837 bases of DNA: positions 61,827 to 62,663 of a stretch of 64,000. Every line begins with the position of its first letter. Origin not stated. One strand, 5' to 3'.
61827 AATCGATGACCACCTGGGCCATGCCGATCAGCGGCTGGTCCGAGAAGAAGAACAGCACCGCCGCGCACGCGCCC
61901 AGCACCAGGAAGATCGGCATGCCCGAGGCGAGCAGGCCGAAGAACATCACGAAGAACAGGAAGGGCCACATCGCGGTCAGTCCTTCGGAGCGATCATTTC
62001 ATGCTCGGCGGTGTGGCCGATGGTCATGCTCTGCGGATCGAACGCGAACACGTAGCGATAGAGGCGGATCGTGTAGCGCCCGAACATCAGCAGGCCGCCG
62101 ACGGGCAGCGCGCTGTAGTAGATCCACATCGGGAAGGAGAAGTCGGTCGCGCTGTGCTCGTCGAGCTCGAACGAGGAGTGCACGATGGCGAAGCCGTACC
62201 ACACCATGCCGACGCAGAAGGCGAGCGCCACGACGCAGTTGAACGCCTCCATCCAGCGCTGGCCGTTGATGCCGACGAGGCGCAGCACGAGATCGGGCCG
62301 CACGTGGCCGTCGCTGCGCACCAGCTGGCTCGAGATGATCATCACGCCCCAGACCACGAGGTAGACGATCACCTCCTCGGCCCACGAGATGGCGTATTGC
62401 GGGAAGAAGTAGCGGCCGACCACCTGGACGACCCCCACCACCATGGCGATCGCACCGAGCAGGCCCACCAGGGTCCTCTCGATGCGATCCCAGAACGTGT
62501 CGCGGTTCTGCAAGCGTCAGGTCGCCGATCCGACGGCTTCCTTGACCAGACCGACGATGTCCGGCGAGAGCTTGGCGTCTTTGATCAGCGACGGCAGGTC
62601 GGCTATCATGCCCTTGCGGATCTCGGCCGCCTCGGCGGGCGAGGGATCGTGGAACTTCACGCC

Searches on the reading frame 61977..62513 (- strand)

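Call 61: search_protein_families(library=pfam, max_evalue=0.001, proteins=[window:61977-62513:-])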
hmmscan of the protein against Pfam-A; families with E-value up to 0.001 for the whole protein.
window:61977-62513:- (178 aa): 1 family
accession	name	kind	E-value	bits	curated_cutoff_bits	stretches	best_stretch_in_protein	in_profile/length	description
PF04290.18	DctQ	-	1.1e-26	93.8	28.3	1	24-153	2-128/132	Tripartite ATP-independent periplasmic transporters, DctQ component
